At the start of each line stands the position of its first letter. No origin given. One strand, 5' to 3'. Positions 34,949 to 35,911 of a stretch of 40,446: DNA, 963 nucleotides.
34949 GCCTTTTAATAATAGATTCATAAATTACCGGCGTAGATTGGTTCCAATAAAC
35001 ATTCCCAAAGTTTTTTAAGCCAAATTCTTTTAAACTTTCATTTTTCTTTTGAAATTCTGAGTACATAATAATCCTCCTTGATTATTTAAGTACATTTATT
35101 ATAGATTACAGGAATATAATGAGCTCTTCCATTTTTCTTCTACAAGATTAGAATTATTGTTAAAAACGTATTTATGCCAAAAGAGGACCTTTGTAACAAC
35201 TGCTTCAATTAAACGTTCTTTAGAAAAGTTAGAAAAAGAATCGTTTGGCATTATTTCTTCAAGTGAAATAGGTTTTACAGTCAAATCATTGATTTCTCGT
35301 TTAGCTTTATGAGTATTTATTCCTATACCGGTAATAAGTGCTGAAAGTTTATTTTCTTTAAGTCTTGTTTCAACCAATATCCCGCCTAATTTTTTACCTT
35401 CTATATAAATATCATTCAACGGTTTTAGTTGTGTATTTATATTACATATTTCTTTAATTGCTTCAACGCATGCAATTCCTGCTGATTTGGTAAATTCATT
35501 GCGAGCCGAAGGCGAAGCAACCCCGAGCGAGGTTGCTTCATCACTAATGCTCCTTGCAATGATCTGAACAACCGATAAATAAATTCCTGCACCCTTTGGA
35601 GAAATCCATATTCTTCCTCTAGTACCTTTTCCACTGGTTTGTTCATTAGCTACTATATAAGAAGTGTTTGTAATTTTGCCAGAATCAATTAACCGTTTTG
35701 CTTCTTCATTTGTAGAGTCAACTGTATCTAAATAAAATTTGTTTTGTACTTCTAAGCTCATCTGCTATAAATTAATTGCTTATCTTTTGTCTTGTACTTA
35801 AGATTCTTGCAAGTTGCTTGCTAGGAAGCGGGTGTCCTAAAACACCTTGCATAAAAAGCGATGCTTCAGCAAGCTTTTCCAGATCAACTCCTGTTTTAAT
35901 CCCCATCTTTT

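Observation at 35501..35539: GC-rich hairpin element inserted in frame within birA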

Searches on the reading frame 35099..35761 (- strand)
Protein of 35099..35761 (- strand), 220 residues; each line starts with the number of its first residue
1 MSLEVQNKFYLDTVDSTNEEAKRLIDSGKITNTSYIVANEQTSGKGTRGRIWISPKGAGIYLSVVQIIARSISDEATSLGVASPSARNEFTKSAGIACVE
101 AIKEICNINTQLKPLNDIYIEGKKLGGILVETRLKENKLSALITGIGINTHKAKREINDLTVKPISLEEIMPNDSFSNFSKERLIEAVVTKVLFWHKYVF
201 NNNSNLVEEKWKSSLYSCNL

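Call 12: search_protein_families(library=pfam, proteins=[window:35099-35761:-], max_evalue=0.01)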
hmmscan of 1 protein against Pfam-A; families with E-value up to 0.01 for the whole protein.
window:35099-35761:- (220 aa): 1 family
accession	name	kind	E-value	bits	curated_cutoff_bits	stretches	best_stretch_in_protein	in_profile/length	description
PF03099.24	BPL_LplA_LipB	-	2.7e-18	66.6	21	1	12-149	3-133/133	Biotin/lipoate A/B protein ligase family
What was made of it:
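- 35099..35761 (-): Host gene: a 220-aa biotin protein ligase (birA-like, catalytic domain only). Pfam PF03099 at E 2.7e-18 is the only domain found (call 12).
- On Biotin protein ligase (host gene): PF03099 (call 12).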

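Call 14: find_homologous_proteins(query=window:35099-35761:-, max_evalue=0.00001)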
Query window:35099-35761:- (220 aa): 242 proteins with E <= 0.00001 among 622 candidates; the best 120 are listed.
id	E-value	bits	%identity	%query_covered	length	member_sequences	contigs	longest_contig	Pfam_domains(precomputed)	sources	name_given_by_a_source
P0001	1.7e-137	474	100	100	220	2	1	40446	PF03099.25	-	-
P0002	1.7e-115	402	86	100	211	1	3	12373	PF03099.25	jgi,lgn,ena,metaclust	metaclust:\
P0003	6.1e-69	250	58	97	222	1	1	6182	PF03099.25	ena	-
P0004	4.7e-68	247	56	95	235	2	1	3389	PF03099.25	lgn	-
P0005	1.3e-63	232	54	98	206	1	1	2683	PF03099.25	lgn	-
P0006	2.2e-63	232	53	93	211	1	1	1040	PF03099.25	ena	-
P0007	3.7e-62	228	51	92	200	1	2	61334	PF03099.25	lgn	-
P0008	6.3e-62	227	49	97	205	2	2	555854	PF03099.25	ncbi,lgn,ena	-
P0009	7.9e-62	226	55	93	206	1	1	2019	PF03099.25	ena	-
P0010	2.0e-61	225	55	94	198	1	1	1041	PF03099.25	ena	-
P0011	2.7e-61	225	53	96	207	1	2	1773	PF03099.25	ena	-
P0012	2.9e-61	225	51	93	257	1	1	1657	PF03099.25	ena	-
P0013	9.8e-61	223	53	96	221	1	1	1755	PF03099.25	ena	-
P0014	5.1e-60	221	56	89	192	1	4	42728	PF03099.25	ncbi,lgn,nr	ncbi:MAG: biotin--[acetyl-CoA-carboxylase] ligase [Candidatus Melainabacteria bacterium]|nr:biotin--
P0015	5.9e-59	217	51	96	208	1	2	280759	PF03099.25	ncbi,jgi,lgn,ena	-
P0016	9.8e-59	216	55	91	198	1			PF03099.25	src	-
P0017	2.4e-58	215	52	100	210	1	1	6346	PF03099.25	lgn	-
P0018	2.9e-58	215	50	93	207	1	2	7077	PF03099.25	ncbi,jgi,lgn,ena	-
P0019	5.0e-58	214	50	97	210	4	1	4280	PF03099.25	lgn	-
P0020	1.0e-57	213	49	94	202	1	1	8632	PF03099.25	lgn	-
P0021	1.2e-57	213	47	96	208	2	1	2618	PF03099.25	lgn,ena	-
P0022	2.0e-57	212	49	96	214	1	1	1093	PF03099.25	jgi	jgi:biotin-[acetyl-CoA-carboxylase] ligase BirA-like protein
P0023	2.2e-57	212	48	97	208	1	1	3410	PF03099.25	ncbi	-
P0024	2.2e-57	212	52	91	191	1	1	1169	PF03099.25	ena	-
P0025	3.7e-57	211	50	93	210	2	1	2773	PF03099.25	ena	-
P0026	4.1e-57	211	51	95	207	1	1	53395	PF03099.25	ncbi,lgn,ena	-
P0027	4.2e-57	211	50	94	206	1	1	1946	PF03099.25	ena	-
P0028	4.6e-57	211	47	96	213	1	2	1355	PF03099.25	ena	-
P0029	1.3e-56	209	53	93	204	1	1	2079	PF03099.25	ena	-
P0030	2.0e-56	209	47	97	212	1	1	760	PF03099.25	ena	-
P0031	2.0e-56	209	51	97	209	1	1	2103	PF03099.25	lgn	-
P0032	4.5e-56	208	49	96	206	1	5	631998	PF03099.25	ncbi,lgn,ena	-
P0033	4.9e-56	208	48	93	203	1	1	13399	PF03099.25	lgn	-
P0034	5.6e-56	207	51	92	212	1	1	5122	PF03099.25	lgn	-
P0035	6.7e-56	207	50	93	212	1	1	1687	PF03099.25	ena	-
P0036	7.7e-56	207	48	94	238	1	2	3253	PF03099.25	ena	-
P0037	9.9e-56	207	51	93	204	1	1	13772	PF03099.25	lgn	-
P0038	1.3e-55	206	52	93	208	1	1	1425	PF03099.25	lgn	-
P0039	1.5e-55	206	48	96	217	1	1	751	PF03099.25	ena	-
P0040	1.6e-55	206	50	96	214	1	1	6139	PF03099.25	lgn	-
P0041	1.6e-55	206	50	95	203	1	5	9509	PF03099.25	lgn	-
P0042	1.9e-55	206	50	97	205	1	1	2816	PF03099.25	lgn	-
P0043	2.4e-55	205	49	93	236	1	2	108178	PF03099.25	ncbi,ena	-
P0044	2.8e-55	205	49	93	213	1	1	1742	PF03099.25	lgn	-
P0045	3.6e-55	205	50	96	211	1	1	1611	PF03099.25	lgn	-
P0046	4.0e-55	205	50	95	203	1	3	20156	PF03099.25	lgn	-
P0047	1.4e-54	203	49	95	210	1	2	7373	PF03099.25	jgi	jgi:biotin-[acetyl-CoA-carboxylase] ligase BirA-like protein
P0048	1.4e-54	203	47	93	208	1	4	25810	PF03099.25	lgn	-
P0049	2.4e-54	202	51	91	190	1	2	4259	PF03099.25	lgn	-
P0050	3.8e-54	201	47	97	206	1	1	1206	PF03099.25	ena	-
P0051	4.0e-54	201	49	95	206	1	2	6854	PF03099.25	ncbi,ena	-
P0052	5.4e-54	201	50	93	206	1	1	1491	PF03099.25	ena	-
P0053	1.1e-53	200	49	92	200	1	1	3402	PF03099.25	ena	-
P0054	1.1e-53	200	47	92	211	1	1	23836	PF03099.25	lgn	-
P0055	1.8e-53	199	50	94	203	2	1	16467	PF03099.25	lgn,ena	-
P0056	3.6e-53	198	49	93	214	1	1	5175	PF03099.25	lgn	-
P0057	3.7e-53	198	49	96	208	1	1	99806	PF03099.25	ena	-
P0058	4.0e-53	198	47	96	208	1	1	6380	PF03099.25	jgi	jgi:biotin-[acetyl-CoA-carboxylase] ligase BirA-like protein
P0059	4.0e-53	198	50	92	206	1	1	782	PF03099.25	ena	-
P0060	5.6e-53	198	47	94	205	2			PF03099.25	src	-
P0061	6.9e-53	197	50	91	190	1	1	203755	PF03099.25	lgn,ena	-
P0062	9.6e-53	197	49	97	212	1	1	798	PF03099.25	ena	-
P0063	1.2e-52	197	48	93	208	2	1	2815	PF03099.25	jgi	-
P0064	3.3e-52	195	46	93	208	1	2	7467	PF03099.25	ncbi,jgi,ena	-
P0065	4.0e-52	195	50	91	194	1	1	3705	PF03099.25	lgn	-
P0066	4.1e-52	195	47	96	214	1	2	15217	PF03099.25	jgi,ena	-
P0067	6.6e-52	194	47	97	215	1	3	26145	PF03099.25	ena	-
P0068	9.3e-52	194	45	96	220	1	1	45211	PF03099.25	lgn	-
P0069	1.7e-51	193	46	96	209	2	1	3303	PF03099.25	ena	-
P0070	5.8e-51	191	49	88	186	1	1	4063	PF03099.25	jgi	-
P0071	7.7e-51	191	51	85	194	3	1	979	PF03099.25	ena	-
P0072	8.9e-51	190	47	93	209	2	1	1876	PF03099.25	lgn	-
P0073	1.2e-50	190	46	96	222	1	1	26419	PF03099.25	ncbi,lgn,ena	-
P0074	1.9e-49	186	51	82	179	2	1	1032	PF03099.25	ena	-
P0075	2.4e-49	186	46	92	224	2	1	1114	PF03099.25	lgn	-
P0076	2.9e-49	185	46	93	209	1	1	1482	PF03099.25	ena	-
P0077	3.9e-49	185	46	93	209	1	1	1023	PF03099.25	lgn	-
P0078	4.4e-49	185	48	93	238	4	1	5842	PF03099.25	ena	-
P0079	7.3e-49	184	47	91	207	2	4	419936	PF03099.25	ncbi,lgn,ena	-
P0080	9.4e-49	184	46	93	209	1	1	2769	PF03099.25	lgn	-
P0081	1.1e-48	184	47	93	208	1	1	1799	PF03099.25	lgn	-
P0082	1.2e-48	183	47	93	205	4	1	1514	PF03099.25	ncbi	-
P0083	1.3e-48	183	45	94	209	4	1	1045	PF03099.25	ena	-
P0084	1.8e-48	183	45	94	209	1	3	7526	PF03099.25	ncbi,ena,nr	ncbi:MAG: biotin--[acetyl-CoA-carboxylase] ligase [Planctomycetes bacterium]|nr:biotin--[acetyl-CoA-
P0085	1.9e-48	183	48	96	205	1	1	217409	PF03099.25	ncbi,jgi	jgi:BirA family biotin operon repressor/biotin-[acetyl-CoA-carboxylase] ligase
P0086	3.9e-48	182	47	93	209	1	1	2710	PF03099.25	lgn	-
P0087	4.5e-48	182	44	95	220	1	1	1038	PF03099.25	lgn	-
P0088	9.0e-48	181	45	96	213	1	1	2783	PF03099.25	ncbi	-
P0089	1.1e-47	180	44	94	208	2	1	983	PF03099.25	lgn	-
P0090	2.2e-47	179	44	93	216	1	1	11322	PF03099.25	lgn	-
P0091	3.1e-47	179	45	93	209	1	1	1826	PF03099.25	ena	-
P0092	1.3e-46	177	45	93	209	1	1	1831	PF03099.25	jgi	-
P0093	2.3e-46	176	42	96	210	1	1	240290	PF03099.25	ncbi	-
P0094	3.2e-46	176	43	93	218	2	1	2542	PF03099.25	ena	-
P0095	1.1e-45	174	42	96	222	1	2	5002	PF03099.25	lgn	-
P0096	1.6e-45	173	43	93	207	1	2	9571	PF03099.25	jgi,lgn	-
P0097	1.8e-45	173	44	92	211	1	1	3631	PF03099.25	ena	-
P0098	2.6e-45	173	42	94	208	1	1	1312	PF03099.25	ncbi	-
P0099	6.3e-45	171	42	96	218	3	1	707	PF03099.25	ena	-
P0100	8.9e-45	171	43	95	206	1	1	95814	PF03099.25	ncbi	-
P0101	3.0e-44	169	44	92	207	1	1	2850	PF03099.25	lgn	-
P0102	8.1e-44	168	42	92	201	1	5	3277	PF03099.25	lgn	-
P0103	1.4e-43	167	44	89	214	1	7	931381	PF03099.25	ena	-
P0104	1.7e-43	167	43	93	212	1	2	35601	PF03099.25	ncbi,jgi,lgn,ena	-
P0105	2.2e-43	166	42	96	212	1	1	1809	PF03099.25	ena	-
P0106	3.4e-43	166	42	92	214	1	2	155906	PF03099.25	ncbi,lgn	-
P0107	6.2e-43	165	41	94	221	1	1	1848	PF03099.25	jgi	jgi:biotin-[acetyl-CoA-carboxylase] ligase BirA-like protein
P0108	1.1e-42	164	41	93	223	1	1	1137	PF03099.25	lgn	-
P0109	1.2e-42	164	41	94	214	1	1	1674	PF03099.25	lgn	-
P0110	1.2e-42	164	42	93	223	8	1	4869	PF03099.25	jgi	jgi:biotin-[acetyl-CoA-carboxylase] ligase BirA-like protein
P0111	1.4e-42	164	42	95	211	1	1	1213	PF03099.25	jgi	jgi:BirA family biotin operon repressor/biotin-[acetyl-CoA-carboxylase] ligase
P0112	1.8e-42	163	41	94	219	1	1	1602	PF03099.25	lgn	-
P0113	3.8e-42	162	42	93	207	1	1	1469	PF03099.25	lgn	-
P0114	4.3e-42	162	40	94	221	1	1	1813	PF03099.25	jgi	jgi:biotin-[acetyl-CoA-carboxylase] ligase BirA-like protein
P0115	1.8e-41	160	40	93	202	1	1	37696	PF03099.25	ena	-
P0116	1.8e-41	160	46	91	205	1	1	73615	PF03099.25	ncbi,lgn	-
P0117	2.4e-41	160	43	92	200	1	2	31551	PF03099.25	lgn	-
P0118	2.9e-41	159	44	93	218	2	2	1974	PF03099.25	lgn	-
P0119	3.2e-41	159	40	93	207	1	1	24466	PF03099.25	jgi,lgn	-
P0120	3.5e-41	159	43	90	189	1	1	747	PF03099.25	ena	-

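Call 18: find_encoding_contigs(protein=P0002, flank=6000, max_places=3)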
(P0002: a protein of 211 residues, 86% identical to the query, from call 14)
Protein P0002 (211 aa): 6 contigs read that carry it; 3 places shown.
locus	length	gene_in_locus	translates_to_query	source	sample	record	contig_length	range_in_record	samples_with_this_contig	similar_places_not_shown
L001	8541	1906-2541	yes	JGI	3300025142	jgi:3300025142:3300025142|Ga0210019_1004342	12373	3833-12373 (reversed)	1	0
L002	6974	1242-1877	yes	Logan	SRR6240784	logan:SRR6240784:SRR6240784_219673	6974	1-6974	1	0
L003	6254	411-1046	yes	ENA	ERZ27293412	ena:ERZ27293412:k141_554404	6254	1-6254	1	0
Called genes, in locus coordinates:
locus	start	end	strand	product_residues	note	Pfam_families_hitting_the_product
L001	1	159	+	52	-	?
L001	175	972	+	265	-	PF00378:ECH_1, PF16113:ECH_2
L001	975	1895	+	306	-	PF00682:HMGL-like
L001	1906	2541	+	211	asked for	PF03099:BPL_LplA_LipB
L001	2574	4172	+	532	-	PF01293:PEPCK_ATP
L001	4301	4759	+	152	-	-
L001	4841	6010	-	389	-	PF13173:AAA_14, PF13635:DUF4143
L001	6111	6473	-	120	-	-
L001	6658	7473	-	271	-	-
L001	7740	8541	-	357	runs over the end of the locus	-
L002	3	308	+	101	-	?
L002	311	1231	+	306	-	PF00682:HMGL-like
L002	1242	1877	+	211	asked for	PF03099:BPL_LplA_LipB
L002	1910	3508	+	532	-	PF01293:PEPCK_ATP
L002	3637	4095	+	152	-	-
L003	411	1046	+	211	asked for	PF03099:BPL_LplA_LipB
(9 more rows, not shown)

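Call 19: find_encoding_contigs(protein=P0003, flank=3000, max_places=2)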
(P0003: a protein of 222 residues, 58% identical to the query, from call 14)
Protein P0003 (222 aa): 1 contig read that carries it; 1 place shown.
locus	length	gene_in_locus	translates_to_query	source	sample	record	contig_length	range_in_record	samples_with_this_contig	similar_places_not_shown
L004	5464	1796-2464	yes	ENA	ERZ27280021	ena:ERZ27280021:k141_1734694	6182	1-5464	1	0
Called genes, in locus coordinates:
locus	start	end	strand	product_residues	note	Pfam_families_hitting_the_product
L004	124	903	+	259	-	PF00378:ECH_1, PF16113:ECH_2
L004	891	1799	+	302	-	PF00682:HMGL-like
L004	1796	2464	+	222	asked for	PF03099:BPL_LplA_LipB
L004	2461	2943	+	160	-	PF01625:PMSR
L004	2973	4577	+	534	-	PF16260:DUF4914 (weak), PF01293:PEPCK_ATP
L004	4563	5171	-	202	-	PF13489:Methyltransf_23, PF08003:Methyltransf_9 (weak), PF13847:Methyltransf_31 (weak), PF08241:Methyltransf_11, PF08242:Methyltransf_12 (weak)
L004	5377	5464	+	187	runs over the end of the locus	PF10543:ORF6N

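Call 20: find_encoding_contigs(protein=P0004, flank=3000, max_places=2)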
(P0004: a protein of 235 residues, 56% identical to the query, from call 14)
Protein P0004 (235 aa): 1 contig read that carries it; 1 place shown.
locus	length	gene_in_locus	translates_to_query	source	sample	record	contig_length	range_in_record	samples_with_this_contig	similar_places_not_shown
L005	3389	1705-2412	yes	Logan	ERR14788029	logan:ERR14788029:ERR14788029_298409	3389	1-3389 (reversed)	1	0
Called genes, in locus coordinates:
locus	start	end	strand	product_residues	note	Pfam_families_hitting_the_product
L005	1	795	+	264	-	?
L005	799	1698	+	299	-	PF00682:HMGL-like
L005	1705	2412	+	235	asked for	PF03099:BPL_LplA_LipB (weak)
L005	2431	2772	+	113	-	PF13833:EF-hand_8, PF13499:EF-hand_7 (faint), PF00036:EF-hand_1 (faint), PF13202:EF-hand_5 (weak), PF13405:EF-hand_6 (weak)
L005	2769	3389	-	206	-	?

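Call 21: find_encoding_contigs(protein=P0013, flank=3000, max_places=2)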
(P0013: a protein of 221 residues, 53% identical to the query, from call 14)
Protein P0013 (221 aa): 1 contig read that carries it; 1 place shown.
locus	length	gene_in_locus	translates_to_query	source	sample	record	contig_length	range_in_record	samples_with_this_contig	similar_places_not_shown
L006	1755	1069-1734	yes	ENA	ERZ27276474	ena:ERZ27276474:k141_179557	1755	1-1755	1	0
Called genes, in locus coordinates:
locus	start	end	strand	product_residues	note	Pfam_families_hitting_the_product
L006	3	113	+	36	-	?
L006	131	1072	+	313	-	PF00682:HMGL-like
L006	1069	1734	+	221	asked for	PF03099:BPL_LplA_LipB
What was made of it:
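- Orthologous copies occur in independent JGI, Logan and ENA assemblies (calls 18-21).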

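Call 30: list_cluster_members(proteins=[P0008, P0014, P0015, P0018, P0026, P0032, P0043, P0079, P0085, P0093])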
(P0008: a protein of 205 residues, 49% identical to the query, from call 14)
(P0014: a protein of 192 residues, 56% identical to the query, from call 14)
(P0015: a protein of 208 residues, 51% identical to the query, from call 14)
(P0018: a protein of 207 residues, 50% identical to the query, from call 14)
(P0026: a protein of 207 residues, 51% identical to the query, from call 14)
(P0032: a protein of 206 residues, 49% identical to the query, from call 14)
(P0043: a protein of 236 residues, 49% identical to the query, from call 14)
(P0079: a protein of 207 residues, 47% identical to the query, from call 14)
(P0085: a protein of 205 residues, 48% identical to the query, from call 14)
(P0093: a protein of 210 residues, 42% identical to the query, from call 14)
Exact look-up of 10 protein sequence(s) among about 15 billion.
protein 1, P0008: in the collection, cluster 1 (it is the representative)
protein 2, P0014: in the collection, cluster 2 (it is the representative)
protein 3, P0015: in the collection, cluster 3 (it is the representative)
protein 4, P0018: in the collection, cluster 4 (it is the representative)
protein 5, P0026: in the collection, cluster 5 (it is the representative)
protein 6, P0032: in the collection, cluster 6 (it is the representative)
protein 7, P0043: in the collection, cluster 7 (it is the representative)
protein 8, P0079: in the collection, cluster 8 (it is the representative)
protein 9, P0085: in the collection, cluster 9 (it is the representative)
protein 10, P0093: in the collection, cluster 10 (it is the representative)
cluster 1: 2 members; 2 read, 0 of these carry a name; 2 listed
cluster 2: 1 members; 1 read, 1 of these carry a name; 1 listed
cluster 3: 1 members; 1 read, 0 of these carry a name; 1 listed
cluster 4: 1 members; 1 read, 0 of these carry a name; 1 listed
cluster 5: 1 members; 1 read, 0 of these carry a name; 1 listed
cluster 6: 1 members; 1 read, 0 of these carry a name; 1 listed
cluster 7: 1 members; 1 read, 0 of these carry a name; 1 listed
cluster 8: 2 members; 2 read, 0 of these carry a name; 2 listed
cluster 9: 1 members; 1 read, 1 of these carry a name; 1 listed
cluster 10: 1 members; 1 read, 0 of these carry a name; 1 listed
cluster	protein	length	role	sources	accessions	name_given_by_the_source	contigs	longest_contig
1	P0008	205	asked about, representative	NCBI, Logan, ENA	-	-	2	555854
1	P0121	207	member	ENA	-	-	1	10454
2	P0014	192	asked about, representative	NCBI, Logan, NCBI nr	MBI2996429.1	MAG: biotin--[acetyl-CoA-carboxylase] ligase [Candidatus Melainabacteria bacterium] | biotin--[acetyl-CoA-carboxylase] ligase [Candidatus Melainabacteria bacterium]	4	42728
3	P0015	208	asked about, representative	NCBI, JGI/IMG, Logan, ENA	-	-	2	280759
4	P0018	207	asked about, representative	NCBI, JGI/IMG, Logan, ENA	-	-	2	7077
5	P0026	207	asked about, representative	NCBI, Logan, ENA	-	-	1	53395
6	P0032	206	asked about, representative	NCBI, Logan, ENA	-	-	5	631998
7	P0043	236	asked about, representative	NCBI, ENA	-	-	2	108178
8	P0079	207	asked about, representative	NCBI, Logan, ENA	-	-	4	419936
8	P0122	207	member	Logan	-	-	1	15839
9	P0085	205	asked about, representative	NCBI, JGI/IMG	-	BirA family biotin operon repressor/biotin-[acetyl-CoA-carboxylase] ligase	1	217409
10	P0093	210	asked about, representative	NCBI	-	-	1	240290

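Call 42: search_solved_structures(query=window:35099-35761:-, show_alignments=3, max_evalue=0.001)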
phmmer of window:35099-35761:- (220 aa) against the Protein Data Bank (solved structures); distinct sequences matched with E-value up to 0.001: 29.
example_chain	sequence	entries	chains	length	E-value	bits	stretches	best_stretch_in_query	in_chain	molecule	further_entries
8f8u_A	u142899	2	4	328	2e-13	53.7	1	11-169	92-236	Bifunctional ligase/repressor BirA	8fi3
4wf2_A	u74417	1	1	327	1.6e-12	50.8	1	11-159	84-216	Bifunctional ligase/repressor BirA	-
1bia_A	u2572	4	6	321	1.7e-12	50.6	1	11-160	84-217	BirA BIFUNCTIONAL PROTEIN | BIR A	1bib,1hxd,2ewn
2eay_A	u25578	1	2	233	1.9e-11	47.2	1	6-159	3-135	Biotin [acetyl-CoA-carboxylase] ligase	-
3efs_A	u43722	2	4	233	2.8e-11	46.7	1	6-159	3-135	Biotin [acetyl-CoA-carboxylase] ligase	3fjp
3rir_A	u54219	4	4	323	4.1e-11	46.1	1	11-155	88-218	Biotin-[acetyl-CoA-carboxylase] ligase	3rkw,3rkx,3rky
3efr_A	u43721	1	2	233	4.2e-11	46.1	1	6-159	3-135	Biotin [acetyl-CoA-carboxylase] ligase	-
4ha8_A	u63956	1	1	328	4.3e-11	46.1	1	11-155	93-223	Biotin-[acetyl-CoA-carboxylase] ligase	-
6apw_A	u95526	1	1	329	4.3e-11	46.1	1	11-154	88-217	Bifunctional ligase/repressor BirA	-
4dq2_A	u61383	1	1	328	4.4e-11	46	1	11-154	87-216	Biotin-[acetyl-CoA-carboxylase] ligase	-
3v7r_A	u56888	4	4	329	4.4e-11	46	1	11-154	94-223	Biotin ligase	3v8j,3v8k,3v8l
3v7c_A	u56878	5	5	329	4.4e-11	46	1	11-154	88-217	Biotin ligase | Bifunctional ligase/repressor BirA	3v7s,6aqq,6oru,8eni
6ndl_A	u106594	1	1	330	4.5e-11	46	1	11-154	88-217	Biotin Protein Ligase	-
9j8e_A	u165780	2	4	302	1e-10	44.8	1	10-157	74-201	Bifunctional ligase/repressor BirA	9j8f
2ej9_A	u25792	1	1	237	2.7e-10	43.4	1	9-181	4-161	Putative biotin ligase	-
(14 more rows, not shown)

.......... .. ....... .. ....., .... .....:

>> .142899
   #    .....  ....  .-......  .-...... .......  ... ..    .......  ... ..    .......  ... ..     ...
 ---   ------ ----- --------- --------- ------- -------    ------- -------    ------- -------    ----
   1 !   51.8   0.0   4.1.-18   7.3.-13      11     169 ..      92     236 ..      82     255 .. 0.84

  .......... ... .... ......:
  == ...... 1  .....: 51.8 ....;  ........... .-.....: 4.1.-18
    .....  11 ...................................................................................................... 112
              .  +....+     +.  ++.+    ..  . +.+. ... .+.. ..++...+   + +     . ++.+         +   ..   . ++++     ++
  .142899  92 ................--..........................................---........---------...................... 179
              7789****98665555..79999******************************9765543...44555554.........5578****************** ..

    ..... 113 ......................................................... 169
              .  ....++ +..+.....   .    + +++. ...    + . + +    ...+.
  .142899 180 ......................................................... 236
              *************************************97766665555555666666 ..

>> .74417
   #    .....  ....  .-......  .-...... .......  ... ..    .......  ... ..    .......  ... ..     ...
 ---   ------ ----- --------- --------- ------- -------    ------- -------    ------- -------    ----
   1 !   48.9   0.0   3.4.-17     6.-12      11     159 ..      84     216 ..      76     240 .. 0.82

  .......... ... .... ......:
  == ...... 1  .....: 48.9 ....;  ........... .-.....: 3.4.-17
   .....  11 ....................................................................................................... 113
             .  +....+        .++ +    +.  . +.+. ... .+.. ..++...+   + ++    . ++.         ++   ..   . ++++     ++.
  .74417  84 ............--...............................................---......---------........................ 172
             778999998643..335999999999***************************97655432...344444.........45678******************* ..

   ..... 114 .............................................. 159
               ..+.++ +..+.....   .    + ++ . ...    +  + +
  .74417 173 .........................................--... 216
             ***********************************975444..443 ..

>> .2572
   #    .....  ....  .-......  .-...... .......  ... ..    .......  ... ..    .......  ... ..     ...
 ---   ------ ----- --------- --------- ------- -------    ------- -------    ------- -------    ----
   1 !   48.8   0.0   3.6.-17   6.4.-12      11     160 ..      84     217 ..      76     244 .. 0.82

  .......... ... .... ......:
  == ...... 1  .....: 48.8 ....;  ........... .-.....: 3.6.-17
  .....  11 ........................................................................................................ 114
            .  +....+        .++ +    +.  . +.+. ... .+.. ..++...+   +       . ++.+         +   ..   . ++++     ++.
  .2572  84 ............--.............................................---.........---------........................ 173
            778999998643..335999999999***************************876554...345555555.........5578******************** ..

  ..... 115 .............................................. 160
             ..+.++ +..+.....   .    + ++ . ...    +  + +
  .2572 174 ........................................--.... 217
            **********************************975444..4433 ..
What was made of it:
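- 35099..35761 (-): PDB BirA/BPL sequence hits (call 42).
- Checked: HMMER's alignment to E. coli BirA opens gaps of 3 + 9 = 12 residues exactly there (call 42).
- E. coli BirA is 12 residues shorter at this point (call 42).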
